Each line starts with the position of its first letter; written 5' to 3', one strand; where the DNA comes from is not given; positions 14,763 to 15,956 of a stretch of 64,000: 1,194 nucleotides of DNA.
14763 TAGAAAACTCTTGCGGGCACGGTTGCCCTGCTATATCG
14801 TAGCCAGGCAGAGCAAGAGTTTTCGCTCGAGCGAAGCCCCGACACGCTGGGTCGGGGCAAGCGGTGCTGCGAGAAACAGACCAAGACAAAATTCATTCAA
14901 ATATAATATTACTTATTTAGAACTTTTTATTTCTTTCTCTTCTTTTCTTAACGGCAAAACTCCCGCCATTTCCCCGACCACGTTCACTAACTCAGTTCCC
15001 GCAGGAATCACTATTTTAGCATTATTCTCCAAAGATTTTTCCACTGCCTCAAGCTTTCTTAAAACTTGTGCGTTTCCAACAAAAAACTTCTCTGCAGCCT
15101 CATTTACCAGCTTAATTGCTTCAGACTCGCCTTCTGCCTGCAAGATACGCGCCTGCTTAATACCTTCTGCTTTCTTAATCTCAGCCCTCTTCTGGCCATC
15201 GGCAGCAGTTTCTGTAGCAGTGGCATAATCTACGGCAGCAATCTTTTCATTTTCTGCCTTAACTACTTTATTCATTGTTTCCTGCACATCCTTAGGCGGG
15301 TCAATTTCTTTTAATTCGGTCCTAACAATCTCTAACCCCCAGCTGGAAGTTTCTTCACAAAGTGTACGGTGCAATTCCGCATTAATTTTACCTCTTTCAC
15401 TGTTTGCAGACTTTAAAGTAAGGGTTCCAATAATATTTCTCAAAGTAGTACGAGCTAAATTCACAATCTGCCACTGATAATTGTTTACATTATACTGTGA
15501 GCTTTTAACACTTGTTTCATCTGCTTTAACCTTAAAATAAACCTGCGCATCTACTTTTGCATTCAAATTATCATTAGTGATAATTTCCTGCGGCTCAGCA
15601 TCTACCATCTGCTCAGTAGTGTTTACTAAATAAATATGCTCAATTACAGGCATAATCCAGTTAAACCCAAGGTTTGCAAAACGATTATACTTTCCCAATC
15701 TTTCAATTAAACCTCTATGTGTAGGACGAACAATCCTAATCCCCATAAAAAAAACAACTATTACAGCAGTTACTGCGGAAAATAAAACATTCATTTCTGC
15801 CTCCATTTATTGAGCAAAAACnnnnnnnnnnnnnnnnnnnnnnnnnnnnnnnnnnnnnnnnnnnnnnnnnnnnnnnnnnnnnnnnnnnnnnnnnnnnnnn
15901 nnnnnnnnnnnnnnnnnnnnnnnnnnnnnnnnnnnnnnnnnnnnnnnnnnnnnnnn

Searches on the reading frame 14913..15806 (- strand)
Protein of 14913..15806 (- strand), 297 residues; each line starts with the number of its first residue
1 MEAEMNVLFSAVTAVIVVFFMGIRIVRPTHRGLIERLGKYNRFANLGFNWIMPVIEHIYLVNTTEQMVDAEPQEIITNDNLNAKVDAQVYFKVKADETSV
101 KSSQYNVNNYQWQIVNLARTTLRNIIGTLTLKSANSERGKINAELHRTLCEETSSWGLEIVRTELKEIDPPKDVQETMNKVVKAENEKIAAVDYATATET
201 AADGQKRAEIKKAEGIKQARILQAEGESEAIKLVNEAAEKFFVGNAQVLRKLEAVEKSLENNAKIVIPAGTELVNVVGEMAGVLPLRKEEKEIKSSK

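Call 59: search_protein_families(library=pfam, proteins=[window:14913-15806:-], max_evalue=0.00001)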
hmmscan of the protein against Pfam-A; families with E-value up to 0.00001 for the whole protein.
window:14913-15806:- (297 aa): 1 family
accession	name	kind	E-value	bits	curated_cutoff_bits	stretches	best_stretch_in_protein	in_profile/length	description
PF01145.31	Band_7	-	8.4e-37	127.4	23.6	1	25-197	2-174/176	SPFH domain / Band 7 family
